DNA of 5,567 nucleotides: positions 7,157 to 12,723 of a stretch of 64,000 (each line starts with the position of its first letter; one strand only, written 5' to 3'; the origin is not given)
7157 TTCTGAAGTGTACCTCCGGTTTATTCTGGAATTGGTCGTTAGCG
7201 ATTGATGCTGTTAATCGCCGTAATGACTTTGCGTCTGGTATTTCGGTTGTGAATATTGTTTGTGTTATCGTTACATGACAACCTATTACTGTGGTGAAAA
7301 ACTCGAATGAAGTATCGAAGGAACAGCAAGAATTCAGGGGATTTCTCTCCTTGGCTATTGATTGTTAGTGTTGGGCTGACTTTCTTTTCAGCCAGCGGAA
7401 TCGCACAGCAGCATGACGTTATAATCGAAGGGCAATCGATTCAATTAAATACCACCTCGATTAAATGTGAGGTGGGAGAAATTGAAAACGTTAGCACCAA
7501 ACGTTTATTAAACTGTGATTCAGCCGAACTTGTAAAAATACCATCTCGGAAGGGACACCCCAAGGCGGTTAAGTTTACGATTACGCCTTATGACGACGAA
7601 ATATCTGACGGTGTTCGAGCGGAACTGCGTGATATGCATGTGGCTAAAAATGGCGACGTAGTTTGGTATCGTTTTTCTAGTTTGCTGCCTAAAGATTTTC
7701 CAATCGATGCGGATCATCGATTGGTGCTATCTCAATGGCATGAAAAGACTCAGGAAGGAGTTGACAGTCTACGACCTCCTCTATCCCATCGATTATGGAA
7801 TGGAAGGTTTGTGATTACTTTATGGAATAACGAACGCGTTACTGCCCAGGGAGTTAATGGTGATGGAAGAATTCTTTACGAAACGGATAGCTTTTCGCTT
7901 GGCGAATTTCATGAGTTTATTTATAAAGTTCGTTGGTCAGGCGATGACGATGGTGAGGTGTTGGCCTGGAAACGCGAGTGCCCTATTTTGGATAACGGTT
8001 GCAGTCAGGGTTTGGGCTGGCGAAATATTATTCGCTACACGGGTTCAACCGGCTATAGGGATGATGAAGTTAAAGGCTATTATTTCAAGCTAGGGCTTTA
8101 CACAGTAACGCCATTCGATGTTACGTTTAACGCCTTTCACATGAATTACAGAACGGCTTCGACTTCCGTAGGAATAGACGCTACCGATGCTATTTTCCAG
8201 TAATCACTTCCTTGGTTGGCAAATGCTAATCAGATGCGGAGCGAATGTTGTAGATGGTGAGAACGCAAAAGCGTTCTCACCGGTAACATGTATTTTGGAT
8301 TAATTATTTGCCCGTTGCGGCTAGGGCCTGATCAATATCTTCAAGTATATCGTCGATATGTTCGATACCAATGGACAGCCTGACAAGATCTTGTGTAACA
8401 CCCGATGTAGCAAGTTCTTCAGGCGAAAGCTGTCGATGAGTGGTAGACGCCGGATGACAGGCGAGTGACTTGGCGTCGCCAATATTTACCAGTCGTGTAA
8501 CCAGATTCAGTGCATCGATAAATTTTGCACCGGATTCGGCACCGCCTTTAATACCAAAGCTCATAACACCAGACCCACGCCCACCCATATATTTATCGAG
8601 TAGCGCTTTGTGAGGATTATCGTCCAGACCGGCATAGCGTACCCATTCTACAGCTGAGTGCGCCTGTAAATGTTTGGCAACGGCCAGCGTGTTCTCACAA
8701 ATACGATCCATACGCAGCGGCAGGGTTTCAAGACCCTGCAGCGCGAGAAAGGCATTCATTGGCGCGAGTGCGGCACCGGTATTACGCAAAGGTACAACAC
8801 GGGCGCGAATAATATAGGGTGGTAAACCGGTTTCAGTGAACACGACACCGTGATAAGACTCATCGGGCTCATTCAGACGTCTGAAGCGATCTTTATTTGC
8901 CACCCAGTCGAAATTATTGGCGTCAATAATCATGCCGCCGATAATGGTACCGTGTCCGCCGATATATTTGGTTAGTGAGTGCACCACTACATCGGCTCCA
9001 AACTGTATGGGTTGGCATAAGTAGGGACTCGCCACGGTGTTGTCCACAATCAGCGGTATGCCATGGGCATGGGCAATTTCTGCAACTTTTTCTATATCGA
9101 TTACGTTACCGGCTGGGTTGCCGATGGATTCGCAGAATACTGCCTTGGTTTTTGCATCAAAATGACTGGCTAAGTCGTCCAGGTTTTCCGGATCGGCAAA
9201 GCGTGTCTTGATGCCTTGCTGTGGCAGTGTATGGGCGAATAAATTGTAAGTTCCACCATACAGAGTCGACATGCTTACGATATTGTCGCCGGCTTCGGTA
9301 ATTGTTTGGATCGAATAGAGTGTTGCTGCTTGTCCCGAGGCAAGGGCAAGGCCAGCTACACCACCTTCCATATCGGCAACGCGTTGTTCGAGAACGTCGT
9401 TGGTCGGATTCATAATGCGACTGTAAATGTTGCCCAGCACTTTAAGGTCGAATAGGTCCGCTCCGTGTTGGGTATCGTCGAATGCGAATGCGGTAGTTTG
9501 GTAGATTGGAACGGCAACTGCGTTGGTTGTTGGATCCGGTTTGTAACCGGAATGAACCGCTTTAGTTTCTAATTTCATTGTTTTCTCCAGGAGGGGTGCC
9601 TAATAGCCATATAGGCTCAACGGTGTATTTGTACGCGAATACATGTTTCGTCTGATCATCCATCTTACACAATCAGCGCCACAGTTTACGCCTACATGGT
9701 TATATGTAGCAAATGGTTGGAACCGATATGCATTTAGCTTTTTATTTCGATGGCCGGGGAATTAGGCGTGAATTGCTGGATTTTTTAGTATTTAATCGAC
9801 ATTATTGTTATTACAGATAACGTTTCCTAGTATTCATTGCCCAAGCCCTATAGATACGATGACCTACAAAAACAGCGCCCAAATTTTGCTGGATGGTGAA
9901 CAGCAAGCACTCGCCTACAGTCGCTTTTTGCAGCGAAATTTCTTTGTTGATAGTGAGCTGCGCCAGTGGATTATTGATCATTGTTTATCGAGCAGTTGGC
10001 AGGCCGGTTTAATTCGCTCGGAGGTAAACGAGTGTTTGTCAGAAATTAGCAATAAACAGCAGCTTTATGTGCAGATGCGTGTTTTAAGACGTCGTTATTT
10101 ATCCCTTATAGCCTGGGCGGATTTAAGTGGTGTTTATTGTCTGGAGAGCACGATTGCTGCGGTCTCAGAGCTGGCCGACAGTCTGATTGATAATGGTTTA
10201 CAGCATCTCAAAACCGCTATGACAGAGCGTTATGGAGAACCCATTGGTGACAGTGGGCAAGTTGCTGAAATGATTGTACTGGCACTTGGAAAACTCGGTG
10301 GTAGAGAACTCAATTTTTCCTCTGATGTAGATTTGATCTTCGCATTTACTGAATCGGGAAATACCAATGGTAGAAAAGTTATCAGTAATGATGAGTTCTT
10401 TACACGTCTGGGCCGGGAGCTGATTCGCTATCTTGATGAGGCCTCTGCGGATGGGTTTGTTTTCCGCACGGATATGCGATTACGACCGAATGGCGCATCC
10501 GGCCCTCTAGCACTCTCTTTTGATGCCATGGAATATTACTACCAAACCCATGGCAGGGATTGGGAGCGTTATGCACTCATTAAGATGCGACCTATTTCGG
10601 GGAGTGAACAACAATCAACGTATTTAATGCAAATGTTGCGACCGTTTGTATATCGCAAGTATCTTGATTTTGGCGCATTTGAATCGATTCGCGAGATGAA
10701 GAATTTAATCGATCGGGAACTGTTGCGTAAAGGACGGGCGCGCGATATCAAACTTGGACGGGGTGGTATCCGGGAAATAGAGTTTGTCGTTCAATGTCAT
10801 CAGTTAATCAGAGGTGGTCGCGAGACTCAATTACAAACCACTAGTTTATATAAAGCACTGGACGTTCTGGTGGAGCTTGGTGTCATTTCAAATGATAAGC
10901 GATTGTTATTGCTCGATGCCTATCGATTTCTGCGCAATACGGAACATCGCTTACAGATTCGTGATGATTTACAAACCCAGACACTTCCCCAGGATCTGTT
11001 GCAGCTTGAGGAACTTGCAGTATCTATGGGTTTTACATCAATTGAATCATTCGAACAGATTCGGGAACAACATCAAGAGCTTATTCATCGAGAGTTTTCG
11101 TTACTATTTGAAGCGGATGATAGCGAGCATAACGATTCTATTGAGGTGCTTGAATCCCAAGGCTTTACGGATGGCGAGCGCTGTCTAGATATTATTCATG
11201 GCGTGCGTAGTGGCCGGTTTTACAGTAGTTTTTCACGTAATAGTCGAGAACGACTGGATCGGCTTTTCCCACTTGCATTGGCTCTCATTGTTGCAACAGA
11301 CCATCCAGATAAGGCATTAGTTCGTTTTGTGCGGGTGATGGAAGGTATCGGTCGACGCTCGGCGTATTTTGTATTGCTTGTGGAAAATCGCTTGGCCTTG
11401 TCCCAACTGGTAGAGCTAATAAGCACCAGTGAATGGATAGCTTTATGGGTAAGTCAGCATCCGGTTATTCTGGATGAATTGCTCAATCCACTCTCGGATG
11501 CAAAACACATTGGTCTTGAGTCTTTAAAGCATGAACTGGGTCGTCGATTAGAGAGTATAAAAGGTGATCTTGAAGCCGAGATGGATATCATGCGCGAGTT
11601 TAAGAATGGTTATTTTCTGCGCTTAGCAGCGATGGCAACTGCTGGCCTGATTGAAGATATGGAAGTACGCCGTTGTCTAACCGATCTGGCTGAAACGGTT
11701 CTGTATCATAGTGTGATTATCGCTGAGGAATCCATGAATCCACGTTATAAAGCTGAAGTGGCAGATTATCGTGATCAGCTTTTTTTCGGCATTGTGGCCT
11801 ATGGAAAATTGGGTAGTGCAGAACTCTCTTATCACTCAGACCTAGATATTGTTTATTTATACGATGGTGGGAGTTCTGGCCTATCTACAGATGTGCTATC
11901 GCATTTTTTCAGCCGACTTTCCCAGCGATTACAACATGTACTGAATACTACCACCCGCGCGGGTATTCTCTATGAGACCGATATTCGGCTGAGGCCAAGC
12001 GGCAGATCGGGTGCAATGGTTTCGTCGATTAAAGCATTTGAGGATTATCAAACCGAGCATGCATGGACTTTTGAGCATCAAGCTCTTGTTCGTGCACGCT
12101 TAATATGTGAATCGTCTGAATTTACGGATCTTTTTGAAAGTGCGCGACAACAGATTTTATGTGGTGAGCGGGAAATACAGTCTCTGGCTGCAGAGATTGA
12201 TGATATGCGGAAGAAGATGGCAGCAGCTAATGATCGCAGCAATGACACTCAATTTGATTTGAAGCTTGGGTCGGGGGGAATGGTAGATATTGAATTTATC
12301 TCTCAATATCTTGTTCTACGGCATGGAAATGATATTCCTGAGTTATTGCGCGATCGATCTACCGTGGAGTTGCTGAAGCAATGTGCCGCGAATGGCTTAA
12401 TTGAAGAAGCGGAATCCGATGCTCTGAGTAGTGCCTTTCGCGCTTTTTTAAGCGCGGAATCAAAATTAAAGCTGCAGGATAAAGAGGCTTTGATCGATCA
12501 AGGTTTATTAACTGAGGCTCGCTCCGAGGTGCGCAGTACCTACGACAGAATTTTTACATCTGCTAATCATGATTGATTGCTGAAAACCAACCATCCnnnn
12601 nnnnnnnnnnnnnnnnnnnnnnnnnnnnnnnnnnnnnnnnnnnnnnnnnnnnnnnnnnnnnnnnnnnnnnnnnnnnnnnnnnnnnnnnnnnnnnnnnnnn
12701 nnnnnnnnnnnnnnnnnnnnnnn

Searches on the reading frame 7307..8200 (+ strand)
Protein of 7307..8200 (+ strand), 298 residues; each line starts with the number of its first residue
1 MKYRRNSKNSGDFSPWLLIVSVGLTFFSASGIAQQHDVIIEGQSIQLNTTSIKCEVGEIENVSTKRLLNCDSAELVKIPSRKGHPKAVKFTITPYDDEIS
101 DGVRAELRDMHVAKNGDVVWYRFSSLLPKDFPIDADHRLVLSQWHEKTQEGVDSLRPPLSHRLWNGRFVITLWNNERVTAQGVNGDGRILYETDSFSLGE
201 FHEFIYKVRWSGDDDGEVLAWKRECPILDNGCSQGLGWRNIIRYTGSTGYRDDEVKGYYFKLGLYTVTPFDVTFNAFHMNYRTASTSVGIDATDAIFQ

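Call 83: search_protein_families(library=pfam, proteins=[window:7307-8200:+], max_evalue=0.000001)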
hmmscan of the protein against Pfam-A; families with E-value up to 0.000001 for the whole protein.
window:7307-8200:+ (298 aa): 1 family
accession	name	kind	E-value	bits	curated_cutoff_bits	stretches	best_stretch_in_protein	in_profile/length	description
PF14099.13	Polysacc_lyase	-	2.2e-26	93.5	29.9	1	56-267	3-196/210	Polysaccharide lyase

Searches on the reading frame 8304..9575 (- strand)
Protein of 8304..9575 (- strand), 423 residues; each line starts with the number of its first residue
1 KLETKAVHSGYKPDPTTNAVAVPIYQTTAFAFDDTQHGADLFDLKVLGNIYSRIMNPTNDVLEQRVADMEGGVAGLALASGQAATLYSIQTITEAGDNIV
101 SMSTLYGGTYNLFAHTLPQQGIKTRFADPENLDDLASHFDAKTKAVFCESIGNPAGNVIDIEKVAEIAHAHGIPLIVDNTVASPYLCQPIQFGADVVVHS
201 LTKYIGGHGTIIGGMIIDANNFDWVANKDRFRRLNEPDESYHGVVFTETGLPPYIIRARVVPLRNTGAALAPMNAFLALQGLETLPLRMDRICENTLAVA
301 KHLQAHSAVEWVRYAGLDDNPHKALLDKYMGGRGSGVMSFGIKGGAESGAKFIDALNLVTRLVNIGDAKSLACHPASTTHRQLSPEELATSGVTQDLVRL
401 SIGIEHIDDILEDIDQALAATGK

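Call 63: search_protein_families(library=pfam, proteins=[window:8304-9575:-], max_evalue=0.00001)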
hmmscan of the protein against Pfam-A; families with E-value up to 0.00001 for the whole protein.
window:8304-9575:- (423 aa): 4 families
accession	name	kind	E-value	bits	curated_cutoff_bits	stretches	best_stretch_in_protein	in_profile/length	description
PF01053.26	Cys_Met_Meta_PP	-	1e-134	449.3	27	1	3-418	1-380/381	Cys/Met metabolism PLP-dependent enzyme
PF00266.25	Aminotran_5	-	1.3e-06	28.1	21.5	1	131-210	128-208/371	Aminotransferase class-V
PF00155.27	Aminotran_1_2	-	2.2e-06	27.5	19.7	1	62-179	47-186/361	Aminotransferase class I and II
PF01041.23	DegT_DnrJ_EryC1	-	5.2e-06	26.4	19.8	1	56-181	23-148/360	DegT/DnrJ/EryC1/StrS aminotransferase family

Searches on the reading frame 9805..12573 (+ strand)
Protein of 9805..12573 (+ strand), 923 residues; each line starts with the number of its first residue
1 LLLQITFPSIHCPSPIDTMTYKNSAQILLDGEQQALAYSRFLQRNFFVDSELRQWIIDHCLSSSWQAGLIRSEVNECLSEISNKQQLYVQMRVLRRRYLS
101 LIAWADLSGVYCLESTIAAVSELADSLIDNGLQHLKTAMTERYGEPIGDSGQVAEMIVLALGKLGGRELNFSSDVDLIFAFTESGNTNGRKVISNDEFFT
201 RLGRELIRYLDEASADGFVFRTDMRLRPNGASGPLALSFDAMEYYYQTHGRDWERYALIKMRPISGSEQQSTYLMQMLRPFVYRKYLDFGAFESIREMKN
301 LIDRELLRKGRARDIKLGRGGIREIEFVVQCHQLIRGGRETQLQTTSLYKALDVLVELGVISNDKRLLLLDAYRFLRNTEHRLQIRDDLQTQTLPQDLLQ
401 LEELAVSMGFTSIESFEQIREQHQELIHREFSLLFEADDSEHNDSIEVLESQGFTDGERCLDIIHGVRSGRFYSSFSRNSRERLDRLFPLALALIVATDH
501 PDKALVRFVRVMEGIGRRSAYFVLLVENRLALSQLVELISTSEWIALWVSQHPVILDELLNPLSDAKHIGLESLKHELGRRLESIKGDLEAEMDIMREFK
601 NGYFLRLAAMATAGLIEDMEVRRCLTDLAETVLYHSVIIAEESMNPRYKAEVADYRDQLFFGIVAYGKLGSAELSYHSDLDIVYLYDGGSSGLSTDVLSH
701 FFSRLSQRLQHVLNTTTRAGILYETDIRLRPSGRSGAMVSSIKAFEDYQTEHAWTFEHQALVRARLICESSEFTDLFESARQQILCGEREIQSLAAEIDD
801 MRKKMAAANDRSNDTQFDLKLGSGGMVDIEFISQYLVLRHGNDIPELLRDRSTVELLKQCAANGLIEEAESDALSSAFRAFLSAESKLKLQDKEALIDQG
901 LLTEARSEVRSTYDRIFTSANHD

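Call 63: search_protein_families(library=pfam, proteins=[window:9805-12573:+], max_evalue=0.00001)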
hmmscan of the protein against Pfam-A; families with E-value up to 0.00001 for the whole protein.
window:9805-12573:+ (923 aa): 2 families
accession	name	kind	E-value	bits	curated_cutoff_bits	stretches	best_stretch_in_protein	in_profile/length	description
PF03710.21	GlnE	-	4.7e-130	432.9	24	2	34-271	6-246/252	Glutamate-ammonia ligase adenylyltransferase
PF08335.16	GlnD_UR_UTase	-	5.2e-38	130.7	21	2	296-434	1-140/141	GlnD PII-uridylyltransferase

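Call 64: find_related_loci(query=window:9805-12573:+, collection=genome_contigs, flank=100)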
Query window:9805-12573:+ (923 aa) in genome_contigs; peptide patterns used: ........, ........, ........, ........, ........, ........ (x = any residue, [..] = any of these).
33 stretches matched a pattern; 5 encode a relative of the query (tblastn E <= 1e-3); 5 distinct loci.
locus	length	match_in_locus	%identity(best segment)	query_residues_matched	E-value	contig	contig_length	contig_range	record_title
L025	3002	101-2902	44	34-918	0e+0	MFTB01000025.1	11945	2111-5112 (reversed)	MAG: Candidatus Muproteobacteria bacterium RIFCSPHIGHO2_12_FULL_60_33 rifcsphigho2_12_scaffold_16464, whole genome shotg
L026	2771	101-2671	42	64-897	0e+0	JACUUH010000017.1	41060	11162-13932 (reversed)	MAG: Gammaproteobacteria bacterium isolate Kmv26 NODE_391_length_41060_cov_15.249092, whole genome shotgun sequence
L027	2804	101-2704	41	91-917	0e+0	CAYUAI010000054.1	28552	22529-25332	MAG TPA_asm: uncultured Chromatiales bacterium isolate SRP128015_co1_174 genome assembly, contig: NODE_1909_length_28552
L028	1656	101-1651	35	16-847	2e-91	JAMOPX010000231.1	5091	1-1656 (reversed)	MAG: Desulfobacterales bacterium isolate 4559-240_metabat2_scaf2bin.002 4559-240_scaffold_9766_c1, whole genome shotgun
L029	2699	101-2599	40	104-913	0e+0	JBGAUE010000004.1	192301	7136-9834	MAG: Chromatiaceae bacterium isolate MAG_AAO_AS.1 AAOAS-1_NODE_4_length_192301_cov_34.938057, whole genome shotgun seque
